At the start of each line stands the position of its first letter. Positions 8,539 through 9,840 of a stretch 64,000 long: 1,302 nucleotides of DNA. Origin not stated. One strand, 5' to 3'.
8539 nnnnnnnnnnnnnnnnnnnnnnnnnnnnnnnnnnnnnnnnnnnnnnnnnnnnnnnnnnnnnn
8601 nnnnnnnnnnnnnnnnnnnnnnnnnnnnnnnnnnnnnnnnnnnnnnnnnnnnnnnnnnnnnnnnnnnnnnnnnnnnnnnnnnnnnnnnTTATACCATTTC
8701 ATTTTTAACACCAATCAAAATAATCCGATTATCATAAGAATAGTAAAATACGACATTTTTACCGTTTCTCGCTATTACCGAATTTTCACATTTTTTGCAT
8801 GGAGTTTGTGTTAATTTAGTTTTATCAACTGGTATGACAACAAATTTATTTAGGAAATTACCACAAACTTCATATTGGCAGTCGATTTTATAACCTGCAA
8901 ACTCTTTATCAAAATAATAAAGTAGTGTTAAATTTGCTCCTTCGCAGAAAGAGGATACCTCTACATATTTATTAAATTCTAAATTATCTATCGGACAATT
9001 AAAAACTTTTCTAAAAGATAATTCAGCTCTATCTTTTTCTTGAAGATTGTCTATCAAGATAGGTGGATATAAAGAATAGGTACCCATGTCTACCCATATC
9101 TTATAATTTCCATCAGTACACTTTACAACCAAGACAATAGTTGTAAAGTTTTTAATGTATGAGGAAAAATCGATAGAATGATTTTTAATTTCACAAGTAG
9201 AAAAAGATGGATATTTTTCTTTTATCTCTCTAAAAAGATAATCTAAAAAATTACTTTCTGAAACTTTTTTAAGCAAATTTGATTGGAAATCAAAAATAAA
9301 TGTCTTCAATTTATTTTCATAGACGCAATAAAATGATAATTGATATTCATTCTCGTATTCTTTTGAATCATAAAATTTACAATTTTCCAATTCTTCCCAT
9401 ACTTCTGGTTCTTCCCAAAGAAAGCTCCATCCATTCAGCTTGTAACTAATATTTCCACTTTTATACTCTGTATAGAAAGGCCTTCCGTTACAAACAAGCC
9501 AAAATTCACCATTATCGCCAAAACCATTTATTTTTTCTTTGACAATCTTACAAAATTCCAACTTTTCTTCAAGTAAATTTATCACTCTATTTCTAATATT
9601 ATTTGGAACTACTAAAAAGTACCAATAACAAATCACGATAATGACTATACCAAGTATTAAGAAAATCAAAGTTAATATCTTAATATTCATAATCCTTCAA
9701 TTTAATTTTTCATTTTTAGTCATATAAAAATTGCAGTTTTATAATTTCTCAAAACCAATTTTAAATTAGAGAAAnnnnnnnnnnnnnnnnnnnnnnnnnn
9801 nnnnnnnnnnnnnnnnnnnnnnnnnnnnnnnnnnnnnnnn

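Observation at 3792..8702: Giant cysteine-rich surface protein with internal tandem repeats, coiled-coil stalk and C-terminal membrane anchor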

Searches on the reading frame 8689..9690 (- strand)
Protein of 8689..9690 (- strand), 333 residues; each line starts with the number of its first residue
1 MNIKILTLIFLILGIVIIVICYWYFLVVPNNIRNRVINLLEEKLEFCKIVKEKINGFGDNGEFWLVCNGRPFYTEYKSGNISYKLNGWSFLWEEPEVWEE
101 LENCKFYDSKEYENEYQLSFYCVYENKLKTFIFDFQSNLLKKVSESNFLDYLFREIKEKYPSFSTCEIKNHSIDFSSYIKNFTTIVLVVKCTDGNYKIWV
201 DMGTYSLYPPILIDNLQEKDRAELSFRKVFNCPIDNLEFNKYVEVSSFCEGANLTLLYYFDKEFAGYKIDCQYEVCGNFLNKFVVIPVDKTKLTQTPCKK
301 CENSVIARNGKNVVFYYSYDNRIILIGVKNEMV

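Call 5: search_protein_families(library=pfam, proteins=[window:8689-9690:-], max_evalue=0.1)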
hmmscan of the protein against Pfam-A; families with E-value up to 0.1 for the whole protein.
window:8689-9690:- (333 aa): 0 families

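Call 6: search_protein_families(library=ncbifam, proteins=[window:8689-9690:-], max_evalue=0.1)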
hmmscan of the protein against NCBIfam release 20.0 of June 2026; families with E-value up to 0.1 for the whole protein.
window:8689-9690:- (333 aa): 0 families

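Call 33: find_homologous_proteins(query=window:8689-9690:-)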
Query window:8689-9690:- (333 aa): 3 proteins with E <= 0.001 among 1795 candidates.
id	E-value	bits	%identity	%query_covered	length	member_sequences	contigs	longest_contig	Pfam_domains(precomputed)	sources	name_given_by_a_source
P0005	2.2e-221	752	99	100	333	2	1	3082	-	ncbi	ncbi:MAG: hypothetical protein QXI58_06575 [Candidatus Micrarchaeia archaeon]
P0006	4.1e-55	205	36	96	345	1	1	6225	-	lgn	-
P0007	4.7e-44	169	41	62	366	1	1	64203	-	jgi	-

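Call 103: find_encoding_contigs(protein=P0005, flank=3000, max_places=4)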
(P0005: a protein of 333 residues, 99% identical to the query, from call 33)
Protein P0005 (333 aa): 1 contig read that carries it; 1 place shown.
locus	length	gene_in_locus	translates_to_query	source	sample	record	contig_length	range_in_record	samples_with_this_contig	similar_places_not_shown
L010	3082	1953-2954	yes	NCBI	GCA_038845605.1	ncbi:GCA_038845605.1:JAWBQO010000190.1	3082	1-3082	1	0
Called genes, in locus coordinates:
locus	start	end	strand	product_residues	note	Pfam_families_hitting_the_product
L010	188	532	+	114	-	-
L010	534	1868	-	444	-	-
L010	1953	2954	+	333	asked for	-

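Call 109: find_encoding_contigs(protein=P0007, flank=8000, max_places=2)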
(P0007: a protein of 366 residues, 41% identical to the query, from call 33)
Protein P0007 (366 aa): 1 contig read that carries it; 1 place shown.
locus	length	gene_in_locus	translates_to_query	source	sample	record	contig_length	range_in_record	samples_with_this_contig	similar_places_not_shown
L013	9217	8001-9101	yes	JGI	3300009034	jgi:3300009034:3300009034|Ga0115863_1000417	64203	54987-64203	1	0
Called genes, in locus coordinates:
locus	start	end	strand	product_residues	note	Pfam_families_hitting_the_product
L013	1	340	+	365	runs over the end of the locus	PF00348:polyprenyl_synt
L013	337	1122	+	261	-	PF00290:Trp_syntA (faint), PF01884:PcrB, PF04131:NanE (faint), PF00478:IMPDH (faint), PF05690:ThiG (faint), PF00977:His_biosynth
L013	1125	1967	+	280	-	PF02645:DegV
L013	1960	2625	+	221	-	PF02660:G3P_acyltransf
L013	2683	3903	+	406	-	PF08529:NusA_N, PF13184:KH_NusA_1st, PF26594:KH_NusA_2nd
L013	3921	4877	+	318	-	PF01368:DHH, PF02833:DHHA2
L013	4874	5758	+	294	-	PF05697:Trigger_N, PF05698:Trigger_C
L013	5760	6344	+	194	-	PF00574:CLP_protease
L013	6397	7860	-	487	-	PF01841:Transglut_core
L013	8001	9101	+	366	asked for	-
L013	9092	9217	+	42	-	?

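Call 110: find_encoding_contigs(protein=P0006, flank=8000, max_places=2)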
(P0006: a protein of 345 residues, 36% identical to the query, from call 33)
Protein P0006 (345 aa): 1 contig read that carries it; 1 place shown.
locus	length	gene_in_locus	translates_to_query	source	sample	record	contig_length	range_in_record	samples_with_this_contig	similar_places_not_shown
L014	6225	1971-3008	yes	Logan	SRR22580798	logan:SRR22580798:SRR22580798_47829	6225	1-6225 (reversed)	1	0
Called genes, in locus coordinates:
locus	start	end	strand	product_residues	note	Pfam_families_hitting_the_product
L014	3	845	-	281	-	?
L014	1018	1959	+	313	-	-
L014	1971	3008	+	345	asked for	-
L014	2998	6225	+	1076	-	?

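Call 116: search_solved_structures(query=A6, max_evalue=1)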
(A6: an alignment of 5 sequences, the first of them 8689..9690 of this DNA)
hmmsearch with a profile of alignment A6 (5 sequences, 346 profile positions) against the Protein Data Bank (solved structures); distinct sequences matched with E-value up to 1: 4.
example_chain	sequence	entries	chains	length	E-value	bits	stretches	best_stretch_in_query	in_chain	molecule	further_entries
3jcs_k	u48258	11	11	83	0.26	13.7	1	157-202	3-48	ribosomal protein L38e | eL38 | Putative ribosomal protein L38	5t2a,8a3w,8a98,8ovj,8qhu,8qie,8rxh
6az3_k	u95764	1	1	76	0.29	13.5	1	157-202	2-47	Ribosomal L38e family protein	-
5t5h_p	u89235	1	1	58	0.34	13.3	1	157-201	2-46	Ribosomal protein L38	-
4v8m_Bp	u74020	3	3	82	0.68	12.3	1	157-201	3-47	60S RIBOSOMAL PROTEIN L38, PUTATIVE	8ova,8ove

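Call 119: search_protein_families(library=padloc, proteins=[window:8689-9690:-], max_evalue=0.01)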
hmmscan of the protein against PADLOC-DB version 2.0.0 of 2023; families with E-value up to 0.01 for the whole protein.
window:8689-9690:- (333 aa): 0 families
